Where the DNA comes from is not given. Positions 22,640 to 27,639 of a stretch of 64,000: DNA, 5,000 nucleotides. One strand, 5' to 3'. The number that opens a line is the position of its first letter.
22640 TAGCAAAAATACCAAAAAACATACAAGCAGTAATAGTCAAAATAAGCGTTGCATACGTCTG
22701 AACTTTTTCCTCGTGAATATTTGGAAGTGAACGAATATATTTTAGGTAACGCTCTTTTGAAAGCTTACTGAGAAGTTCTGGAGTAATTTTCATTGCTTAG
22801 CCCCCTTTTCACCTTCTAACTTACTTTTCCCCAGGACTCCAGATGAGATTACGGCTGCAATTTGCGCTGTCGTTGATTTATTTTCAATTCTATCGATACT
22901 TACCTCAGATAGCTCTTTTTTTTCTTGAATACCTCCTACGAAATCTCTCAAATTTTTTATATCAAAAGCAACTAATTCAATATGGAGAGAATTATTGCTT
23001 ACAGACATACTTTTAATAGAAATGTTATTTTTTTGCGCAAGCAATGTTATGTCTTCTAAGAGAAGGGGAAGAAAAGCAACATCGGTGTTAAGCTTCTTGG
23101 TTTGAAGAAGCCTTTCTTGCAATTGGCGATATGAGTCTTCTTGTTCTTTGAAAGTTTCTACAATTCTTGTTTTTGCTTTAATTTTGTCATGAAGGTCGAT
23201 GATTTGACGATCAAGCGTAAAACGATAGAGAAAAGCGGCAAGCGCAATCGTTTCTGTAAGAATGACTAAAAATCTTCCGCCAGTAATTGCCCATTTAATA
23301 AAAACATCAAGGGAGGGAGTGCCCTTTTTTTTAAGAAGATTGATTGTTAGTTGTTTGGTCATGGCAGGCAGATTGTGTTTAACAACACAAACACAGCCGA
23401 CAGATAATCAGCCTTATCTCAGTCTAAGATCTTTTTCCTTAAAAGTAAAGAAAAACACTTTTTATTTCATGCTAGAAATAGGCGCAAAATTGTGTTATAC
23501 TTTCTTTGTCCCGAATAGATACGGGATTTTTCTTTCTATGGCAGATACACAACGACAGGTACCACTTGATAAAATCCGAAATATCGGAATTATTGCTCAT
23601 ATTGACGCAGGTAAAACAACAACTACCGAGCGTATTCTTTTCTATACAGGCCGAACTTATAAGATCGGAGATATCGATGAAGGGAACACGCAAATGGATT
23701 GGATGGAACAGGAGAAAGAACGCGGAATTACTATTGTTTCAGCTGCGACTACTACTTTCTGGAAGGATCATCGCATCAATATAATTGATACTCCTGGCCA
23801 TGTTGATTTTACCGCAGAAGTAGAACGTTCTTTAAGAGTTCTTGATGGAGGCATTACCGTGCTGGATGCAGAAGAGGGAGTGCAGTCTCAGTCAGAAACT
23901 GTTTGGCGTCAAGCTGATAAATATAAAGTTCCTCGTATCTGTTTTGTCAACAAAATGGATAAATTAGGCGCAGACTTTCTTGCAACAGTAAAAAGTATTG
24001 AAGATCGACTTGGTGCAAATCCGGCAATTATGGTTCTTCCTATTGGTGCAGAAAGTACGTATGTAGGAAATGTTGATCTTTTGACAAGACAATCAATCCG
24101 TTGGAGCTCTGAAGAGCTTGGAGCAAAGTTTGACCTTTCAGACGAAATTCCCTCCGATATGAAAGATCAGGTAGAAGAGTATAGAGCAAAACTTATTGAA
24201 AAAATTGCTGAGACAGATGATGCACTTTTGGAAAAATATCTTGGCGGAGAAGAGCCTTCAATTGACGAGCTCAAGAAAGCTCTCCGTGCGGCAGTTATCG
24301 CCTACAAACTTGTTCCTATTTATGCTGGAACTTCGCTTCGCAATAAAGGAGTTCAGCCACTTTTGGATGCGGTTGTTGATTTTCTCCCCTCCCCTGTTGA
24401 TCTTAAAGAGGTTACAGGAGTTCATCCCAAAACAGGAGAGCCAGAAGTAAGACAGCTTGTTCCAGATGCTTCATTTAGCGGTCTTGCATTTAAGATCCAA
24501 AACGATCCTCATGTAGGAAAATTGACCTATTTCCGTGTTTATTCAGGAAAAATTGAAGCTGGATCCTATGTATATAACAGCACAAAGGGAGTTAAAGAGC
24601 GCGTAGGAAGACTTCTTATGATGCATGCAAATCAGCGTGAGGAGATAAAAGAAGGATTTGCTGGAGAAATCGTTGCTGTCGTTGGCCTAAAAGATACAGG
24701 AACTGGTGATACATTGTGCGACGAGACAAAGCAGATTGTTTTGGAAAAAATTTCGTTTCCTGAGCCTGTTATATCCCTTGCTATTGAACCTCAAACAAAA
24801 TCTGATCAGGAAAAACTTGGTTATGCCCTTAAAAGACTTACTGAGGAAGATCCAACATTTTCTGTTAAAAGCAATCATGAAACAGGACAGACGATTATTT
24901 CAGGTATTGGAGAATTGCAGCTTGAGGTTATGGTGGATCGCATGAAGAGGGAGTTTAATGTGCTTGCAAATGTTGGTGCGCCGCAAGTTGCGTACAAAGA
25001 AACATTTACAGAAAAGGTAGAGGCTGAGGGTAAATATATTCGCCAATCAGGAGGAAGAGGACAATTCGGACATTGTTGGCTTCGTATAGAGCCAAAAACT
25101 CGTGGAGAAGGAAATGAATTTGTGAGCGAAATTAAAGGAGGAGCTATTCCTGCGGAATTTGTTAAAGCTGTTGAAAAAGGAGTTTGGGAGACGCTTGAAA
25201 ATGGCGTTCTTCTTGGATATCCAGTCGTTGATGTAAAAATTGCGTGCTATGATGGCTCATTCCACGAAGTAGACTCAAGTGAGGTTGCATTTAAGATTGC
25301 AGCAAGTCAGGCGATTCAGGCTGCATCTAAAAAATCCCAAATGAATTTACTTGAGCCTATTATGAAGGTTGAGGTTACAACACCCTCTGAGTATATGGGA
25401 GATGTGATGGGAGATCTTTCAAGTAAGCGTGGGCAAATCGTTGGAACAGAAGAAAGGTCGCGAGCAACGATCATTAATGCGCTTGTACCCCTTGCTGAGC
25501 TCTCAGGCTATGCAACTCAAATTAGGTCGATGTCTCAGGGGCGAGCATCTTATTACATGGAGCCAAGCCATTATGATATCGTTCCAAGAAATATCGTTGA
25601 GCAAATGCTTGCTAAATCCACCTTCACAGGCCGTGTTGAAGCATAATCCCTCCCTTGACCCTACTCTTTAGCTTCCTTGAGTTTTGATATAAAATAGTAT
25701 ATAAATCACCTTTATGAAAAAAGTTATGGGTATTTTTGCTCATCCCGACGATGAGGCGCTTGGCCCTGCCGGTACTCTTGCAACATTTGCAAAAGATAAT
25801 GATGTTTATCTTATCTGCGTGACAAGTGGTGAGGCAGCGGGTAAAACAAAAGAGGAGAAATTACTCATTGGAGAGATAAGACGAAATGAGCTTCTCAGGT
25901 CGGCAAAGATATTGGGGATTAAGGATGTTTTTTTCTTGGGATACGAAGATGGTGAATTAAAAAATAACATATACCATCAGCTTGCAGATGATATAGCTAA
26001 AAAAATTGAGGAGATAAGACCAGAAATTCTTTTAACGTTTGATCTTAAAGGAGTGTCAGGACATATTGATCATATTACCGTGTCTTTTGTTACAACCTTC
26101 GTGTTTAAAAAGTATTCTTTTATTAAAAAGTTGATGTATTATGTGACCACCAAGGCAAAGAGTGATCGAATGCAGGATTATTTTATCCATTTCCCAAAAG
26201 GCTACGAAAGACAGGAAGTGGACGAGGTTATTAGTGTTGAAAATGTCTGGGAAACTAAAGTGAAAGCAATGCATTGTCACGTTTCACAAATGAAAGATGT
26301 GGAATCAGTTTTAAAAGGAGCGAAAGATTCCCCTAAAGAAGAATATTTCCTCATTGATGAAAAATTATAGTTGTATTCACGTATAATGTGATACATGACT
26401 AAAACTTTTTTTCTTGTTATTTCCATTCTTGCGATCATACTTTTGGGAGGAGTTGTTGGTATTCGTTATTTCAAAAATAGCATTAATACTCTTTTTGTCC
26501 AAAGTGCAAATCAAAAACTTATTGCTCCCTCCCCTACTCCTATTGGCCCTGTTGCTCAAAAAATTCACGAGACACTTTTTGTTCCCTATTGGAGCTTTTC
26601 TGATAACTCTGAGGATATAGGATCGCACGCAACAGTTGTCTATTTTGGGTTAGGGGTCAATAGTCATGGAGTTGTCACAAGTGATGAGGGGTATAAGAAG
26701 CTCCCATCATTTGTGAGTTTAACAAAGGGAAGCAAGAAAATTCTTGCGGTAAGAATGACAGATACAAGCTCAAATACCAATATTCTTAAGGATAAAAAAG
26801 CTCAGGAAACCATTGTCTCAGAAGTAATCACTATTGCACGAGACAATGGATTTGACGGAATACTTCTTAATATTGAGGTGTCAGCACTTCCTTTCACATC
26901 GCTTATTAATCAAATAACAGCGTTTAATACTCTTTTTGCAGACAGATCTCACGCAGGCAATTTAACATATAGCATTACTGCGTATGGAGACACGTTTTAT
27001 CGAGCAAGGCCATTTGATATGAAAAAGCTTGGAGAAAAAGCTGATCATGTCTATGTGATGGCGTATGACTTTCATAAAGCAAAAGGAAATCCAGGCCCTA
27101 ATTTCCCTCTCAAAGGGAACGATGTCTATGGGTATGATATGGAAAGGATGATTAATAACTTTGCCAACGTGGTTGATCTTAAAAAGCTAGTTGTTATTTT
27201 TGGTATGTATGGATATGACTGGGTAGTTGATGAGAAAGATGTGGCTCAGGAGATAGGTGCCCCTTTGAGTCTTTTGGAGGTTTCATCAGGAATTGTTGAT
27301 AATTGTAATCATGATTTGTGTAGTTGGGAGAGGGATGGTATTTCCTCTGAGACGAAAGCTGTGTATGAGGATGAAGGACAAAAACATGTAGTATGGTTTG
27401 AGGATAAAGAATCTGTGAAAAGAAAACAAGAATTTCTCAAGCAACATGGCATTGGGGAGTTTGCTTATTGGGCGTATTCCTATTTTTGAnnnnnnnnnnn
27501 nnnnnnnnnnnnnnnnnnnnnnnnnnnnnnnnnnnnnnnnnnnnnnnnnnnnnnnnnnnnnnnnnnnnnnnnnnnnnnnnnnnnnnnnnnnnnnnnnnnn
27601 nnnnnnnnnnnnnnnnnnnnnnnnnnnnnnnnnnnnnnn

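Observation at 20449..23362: pilN/pilO-like pair without pilM, co-transcribed with a small TM protein and a bitopic FN3/Ig-like PT-rich surface protein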

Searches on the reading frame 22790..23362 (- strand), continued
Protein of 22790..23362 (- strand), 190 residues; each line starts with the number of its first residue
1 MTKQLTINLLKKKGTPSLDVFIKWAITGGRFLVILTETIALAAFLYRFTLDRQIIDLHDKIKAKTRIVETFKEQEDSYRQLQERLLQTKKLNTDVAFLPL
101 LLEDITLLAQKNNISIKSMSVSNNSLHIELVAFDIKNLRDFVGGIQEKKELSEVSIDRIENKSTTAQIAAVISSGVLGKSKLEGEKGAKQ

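Call 69: find_homologous_proteins(query=A3, max_evalue=0.001)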
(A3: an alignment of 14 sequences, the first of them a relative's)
Query A3 (14 sequences) (188 aa, profile of the alignment): 449 proteins with E <= 0.001 among 6565 candidates; the best 120 are listed.
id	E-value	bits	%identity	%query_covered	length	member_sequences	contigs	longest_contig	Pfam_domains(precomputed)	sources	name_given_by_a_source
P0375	5.5e-65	237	38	100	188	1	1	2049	PF05137.19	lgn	-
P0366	2.6e-64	234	38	96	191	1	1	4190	PF05137.19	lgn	-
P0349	7.0e-64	233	38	100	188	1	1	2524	PF05137.19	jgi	-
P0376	8.4e-64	233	41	93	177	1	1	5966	PF05137.19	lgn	-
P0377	3.5e-63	231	43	93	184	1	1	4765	PF05137.19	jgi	jgi:Tfp pilus assembly protein PilN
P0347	4.0e-63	230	38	98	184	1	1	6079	PF05137.19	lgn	-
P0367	6.6e-63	230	100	100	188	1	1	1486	PF05137.19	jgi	jgi:Tfp pilus assembly protein PilN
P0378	1.1e-61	226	40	95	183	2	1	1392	PF05137.19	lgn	-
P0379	1.1e-61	226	39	92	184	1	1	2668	PF05137.19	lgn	-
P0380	1.4e-61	225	39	92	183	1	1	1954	PF05137.19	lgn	-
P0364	1.7e-61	225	34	94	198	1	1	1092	PF05137.19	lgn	-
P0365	2.1e-61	225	31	90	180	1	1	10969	PF05137.19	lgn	-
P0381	2.3e-61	225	43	94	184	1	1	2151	PF05137.19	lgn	-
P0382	4.9e-61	224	42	94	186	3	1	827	PF05137.19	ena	-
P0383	8.8e-61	223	39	94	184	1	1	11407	PF05137.19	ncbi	-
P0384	1.0e-60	223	44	93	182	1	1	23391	PF05137.19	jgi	-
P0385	1.1e-60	223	39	93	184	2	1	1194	PF05137.19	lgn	-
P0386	1.3e-60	222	42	96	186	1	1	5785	PF05137.19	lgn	-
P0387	1.4e-60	222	41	94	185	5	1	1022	PF05137.19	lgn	-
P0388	1.6e-60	222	37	99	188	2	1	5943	PF05137.19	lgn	-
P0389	1.8e-60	222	39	93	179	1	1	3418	PF05137.19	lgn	-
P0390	2.6e-60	221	35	96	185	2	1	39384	PF05137.19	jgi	-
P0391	3.7e-60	221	36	92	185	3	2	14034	PF05137.19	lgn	-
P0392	4.5e-60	221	42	94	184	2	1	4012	PF05137.19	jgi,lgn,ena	-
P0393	5.3e-60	220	37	95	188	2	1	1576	PF05137.19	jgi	-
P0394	9.1e-60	220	36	91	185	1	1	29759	PF05137.19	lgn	-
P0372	9.4e-60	219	31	91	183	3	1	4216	PF05137.19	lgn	-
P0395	9.7e-60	219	42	93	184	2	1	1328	PF05137.19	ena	-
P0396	1.3e-59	219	35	92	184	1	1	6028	PF05137.19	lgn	-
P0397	1.4e-59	219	35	93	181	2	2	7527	PF05137.19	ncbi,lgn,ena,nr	ncbi:MAG: Uncharacterized protein LiPW31_121 [Microgenomates group bacterium LiPW_31]|nr:MAG: Unchar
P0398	1.5e-59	219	34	96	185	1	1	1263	PF05137.19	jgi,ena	-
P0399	1.6e-59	219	37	93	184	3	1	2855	PF05137.19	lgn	-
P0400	1.9e-59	218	40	92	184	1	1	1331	PF05137.19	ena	-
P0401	2.1e-59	218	46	97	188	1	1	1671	PF05137.19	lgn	-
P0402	2.7e-59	218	38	92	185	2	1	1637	PF05137.19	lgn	-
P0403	3.1e-59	218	37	93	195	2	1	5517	PF05137.19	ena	-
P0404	3.8e-59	218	37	92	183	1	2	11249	PF05137.19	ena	-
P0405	3.9e-59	217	39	93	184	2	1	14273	PF05137.19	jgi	jgi:Tfp pilus assembly protein PilN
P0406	4.5e-59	217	40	91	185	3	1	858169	PF05137.19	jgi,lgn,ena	-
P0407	4.9e-59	217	36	93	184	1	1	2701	PF05137.19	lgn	-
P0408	5.0e-59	217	35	93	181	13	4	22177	PF05137.19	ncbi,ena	-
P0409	5.5e-59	217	38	89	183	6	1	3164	PF05137.19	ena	-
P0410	5.6e-59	217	39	92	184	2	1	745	PF05137.19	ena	-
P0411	5.7e-59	217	39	93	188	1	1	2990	PF05137.19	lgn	-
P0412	5.7e-59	217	39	95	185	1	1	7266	PF05137.19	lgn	-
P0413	6.1e-59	217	37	95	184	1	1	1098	PF05137.19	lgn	-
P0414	6.3e-59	217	39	95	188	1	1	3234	PF05137.19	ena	-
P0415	7.1e-59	217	39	90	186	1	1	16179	PF05137.19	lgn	-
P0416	7.9e-59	216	37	92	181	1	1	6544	PF05137.19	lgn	-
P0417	9.0e-59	216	36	93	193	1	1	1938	PF05137.19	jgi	-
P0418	9.4e-59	216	36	94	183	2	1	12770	PF05137.19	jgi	-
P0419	9.6e-59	216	40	92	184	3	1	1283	PF05137.19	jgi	-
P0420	9.8e-59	216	36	92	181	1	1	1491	PF05137.19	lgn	-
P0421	1.0e-58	216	39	92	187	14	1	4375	PF05137.19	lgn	-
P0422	1.1e-58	216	41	94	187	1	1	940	PF05137.19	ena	-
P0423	1.2e-58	216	39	94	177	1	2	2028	PF05137.19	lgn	-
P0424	1.2e-58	216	34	93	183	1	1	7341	PF05137.19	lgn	-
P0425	1.2e-58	216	36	92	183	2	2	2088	PF05137.19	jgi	jgi:Tfp pilus assembly protein PilN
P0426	1.3e-58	216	44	96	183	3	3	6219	PF05137.19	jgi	jgi:Tfp pilus assembly protein PilN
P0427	1.5e-58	216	38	93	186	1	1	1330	PF05137.19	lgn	-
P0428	1.8e-58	215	41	93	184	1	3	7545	PF05137.19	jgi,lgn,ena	-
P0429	2.0e-58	215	35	94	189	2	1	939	PF05137.19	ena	-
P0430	2.2e-58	215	39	94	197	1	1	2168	PF05137.19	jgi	jgi:Tfp pilus assembly protein PilN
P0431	2.3e-58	215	38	96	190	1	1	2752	PF05137.19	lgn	-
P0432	2.4e-58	215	36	92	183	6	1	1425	PF05137.19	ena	-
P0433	2.4e-58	215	39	92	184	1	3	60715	PF05137.19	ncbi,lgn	-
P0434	2.7e-58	215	38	93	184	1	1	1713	PF05137.19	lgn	-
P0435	2.7e-58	215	34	93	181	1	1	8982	PF05137.19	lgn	-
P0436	2.7e-58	215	34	93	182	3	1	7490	PF05137.19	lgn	-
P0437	2.8e-58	215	40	94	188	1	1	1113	PF05137.19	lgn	-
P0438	3.1e-58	215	37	94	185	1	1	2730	PF05137.19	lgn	-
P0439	3.6e-58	214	36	94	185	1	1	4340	PF05137.19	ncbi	-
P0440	3.9e-58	214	34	91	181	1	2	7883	PF05137.19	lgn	-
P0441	4.2e-58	214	38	92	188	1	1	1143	PF05137.19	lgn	-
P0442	4.3e-58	214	41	93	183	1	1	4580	PF05137.19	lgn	-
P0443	5.2e-58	214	37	93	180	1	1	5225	PF05137.19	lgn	-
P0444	5.3e-58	214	37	93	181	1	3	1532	PF05137.19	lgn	-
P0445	5.6e-58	214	35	90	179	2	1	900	PF05137.19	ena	-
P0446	5.8e-58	214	37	96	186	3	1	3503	PF05137.19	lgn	-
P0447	6.1e-58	214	36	92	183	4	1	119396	PF05137.19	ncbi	-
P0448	6.3e-58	214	42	94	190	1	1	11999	PF05137.19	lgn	-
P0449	7.4e-58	213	33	93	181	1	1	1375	PF05137.19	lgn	-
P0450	7.5e-58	213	35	92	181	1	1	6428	PF05137.19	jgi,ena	-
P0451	8.0e-58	213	34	95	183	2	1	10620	PF05137.19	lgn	-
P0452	8.3e-58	213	45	93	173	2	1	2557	PF05137.19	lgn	-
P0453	8.5e-58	213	35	93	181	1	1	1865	PF05137.19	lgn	-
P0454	8.9e-58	213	36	95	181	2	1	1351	PF05137.19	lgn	-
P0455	9.0e-58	213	37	91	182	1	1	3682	PF05137.19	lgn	-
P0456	9.6e-58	213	33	93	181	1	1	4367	PF05137.19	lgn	-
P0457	1.0e-57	213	38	93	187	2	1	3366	PF05137.19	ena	-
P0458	1.1e-57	213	37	93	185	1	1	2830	PF05137.19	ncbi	-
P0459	1.2e-57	213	38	93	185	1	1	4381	PF05137.19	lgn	-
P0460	1.2e-57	213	35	96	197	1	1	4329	PF05137.19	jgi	jgi:Tfp pilus assembly protein PilN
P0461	1.2e-57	213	37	93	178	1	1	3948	PF05137.19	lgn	-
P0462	1.2e-57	213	37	91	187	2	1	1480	PF05137.19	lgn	-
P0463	1.3e-57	212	35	93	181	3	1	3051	PF05137.19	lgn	-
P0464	1.4e-57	212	31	90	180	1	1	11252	PF05137.19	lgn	-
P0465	1.4e-57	212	39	90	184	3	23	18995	PF05137.19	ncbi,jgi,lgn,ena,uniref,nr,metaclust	ncbi:hypothetical protein COU97_01355 [Candidatus Shapirobacteria bacterium CG10_big_fil_rev_8_21_14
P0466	1.5e-57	212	39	90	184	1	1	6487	PF05137.19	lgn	-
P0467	1.6e-57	212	38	97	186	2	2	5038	PF05137.19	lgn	-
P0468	1.7e-57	212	34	90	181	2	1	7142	PF05137.19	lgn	-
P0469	2.4e-57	212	38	95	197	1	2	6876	PF05137.19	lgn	-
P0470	3.1e-57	211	33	93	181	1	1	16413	PF05137.19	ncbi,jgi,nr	ncbi:PilN domain-containing protein [Patescibacteria group bacterium]|nr:PilN domain-containing prot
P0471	3.5e-57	211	39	94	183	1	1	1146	PF05137.19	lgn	-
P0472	3.6e-57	211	36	92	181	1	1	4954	PF05137.19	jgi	jgi:Tfp pilus assembly protein PilN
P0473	3.7e-57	211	37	95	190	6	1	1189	PF05137.19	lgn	-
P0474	4.0e-57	211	33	93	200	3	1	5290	PF05137.19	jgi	-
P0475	4.1e-57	211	37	93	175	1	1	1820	PF05137.19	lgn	-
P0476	4.2e-57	211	36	90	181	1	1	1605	PF05137.19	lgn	-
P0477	4.3e-57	211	34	92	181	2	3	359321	PF05137.19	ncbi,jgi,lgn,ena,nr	ncbi:MAG TPA: PilN domain-containing protein [Patescibacteria group bacterium]|nr:PilN domain-contai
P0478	5.0e-57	211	33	92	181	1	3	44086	PF05137.19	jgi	-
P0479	5.1e-57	211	38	95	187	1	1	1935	PF05137.19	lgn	-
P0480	5.2e-57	211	40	93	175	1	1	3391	PF05137.19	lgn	-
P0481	5.2e-57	211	39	92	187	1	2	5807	PF05137.19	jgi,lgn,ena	-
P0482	5.5e-57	210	40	93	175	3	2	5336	PF05137.19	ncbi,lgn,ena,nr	ncbi:MAG: Uncharacterized protein LiPW16_402 [Microgenomates group bacterium LiPW_16]|nr:MAG: Unchar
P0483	5.7e-57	210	34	93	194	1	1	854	PF05137.19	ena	-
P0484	6.1e-57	210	36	94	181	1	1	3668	PF05137.19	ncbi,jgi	jgi:Tfp pilus assembly protein PilN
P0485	7.0e-57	210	35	93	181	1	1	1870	PF05137.19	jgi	-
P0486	8.0e-57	210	42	93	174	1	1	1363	PF05137.19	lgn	-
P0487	8.4e-57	210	41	93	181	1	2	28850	PF05137.19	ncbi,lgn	-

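Call 70: find_encoding_contigs(protein=P0406, flank=10000, max_places=1)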
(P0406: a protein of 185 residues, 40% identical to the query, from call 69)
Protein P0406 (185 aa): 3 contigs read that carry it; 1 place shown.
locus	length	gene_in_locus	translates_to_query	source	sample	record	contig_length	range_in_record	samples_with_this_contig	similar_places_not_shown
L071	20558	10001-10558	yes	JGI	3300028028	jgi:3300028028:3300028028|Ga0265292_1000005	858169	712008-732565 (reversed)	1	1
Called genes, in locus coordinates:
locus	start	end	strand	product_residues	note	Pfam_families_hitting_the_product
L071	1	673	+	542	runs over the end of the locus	-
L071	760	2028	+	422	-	PF13173:AAA_14, PF13635:DUF4143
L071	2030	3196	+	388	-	PF00150:Cellulase (weak)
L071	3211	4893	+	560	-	-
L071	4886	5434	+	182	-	-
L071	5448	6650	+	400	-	PF19077:Big_13, PF17936:Big_6 (weak)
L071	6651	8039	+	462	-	PF01229:Glyco_hydro_39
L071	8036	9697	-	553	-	PF03023:MurJ, PF01943:Polysacc_synt, PF01554:MatE (weak)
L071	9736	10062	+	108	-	PF01649:Ribosomal_S20p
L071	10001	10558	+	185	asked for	PF05137:PilN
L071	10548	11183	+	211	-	PF04350:PilO (weak), PF10741:T2SSM_b (weak)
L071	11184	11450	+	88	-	-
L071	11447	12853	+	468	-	PF16656:Pur_ac_phosph_N, PF19077:Big_13 (weak)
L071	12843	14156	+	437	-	-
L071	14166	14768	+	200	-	-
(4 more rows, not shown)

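Call 71: find_encoding_contigs(protein=P0477, flank=10000, max_places=1)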
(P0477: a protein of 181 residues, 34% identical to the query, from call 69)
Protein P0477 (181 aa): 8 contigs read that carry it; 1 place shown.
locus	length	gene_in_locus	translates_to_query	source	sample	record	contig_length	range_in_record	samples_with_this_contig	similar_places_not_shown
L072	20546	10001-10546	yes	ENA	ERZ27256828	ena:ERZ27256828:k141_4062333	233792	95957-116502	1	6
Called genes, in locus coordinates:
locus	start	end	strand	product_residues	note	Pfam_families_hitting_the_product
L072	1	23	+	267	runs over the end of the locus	PF02397:Bac_transf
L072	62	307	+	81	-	-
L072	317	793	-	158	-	PF01988:VIT1 (weak)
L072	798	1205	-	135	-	PF03073:TspO_MBR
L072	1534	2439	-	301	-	PF00226:DnaJ, PF01556:DnaJ_C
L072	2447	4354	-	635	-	PF00012:HSP70, PF01869:BcrAD_BadFG (faint), PF06723:MreB_Mbl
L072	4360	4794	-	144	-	PF01025:GrpE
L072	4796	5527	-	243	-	PF01628:HrcA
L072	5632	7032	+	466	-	PF01229:Glyco_hydro_39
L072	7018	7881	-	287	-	PF03193:RsgA_GTPase (faint), PF00009:GTP_EFTU (faint), PF02421:FeoB_N, PF00350:Dynamin_N (faint), PF01926:MMR_HSR1, PF16897:MMR_HSR1_Xtn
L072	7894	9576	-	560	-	PF01554:MatE (weak), PF03023:MurJ, PF01554:MatE (weak)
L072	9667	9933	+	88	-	PF01649:Ribosomal_S20p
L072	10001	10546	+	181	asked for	PF05137:PilN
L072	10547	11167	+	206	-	PF04350:PilO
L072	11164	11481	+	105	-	-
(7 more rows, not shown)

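Call 72: find_encoding_contigs(protein=P0447, flank=10000, max_places=1)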
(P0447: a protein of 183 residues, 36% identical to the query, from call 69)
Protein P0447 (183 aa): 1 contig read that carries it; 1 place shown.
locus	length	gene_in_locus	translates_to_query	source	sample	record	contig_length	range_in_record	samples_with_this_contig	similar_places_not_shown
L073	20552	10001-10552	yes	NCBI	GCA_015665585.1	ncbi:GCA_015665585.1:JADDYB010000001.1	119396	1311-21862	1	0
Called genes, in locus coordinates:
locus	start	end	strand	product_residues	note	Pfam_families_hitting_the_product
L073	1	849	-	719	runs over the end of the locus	?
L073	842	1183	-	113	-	PF20582:UPF0758_N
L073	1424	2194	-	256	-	PF12686:DUF3800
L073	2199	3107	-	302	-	PF00226:DnaJ, PF01556:DnaJ_C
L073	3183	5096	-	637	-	PF00012:HSP70, PF06723:MreB_Mbl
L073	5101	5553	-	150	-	PF01025:GrpE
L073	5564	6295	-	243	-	PF01628:HrcA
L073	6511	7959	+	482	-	PF01229:Glyco_hydro_39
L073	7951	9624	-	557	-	PF03023:MurJ, PF01554:MatE (weak)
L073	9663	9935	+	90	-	PF01649:Ribosomal_S20p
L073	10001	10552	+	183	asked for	PF05137:PilN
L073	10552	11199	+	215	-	PF04350:PilO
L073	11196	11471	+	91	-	-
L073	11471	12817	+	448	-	PF00041:fn3 (weak), PF16656:Pur_ac_phosph_N, PF19077:Big_13 (weak)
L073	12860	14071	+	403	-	PF00890:FAD_binding_2 (weak), PF01266:DAO, PF01593:Amino_oxidase, PF13450:NAD_binding_8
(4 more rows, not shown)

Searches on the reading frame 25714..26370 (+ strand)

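Call 8: search_protein_families(library=pfam, proteins=[window:25714-26370:+], max_evalue=0.001)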
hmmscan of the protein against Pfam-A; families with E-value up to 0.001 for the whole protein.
window:25714-26370:+ (218 aa): 1 family
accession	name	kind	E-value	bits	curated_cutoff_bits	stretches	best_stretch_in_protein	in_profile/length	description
PF02585.22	PIG-L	-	1.7e-30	106.6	28.2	1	7-128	3-126/129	GlcNAc-PI de-N-acetylase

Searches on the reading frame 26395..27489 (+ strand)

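Call 8: search_protein_families(library=pfam, proteins=[window:26395-27489:+], max_evalue=0.001)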
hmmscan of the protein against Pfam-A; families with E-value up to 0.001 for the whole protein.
window:26395-27489:+ (364 aa): 2 families
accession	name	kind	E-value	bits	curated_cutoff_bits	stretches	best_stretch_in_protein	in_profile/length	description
PF00704.34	Glyco_hydro_18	-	1.4e-22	81.2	29.6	1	65-362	8-315/317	Glycosyl hydrolases family 18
PF03644.19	Glyco_hydro_85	-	1.3e-05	25.3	22.2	1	127-187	69-131/302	Glycosyl hydrolase family 85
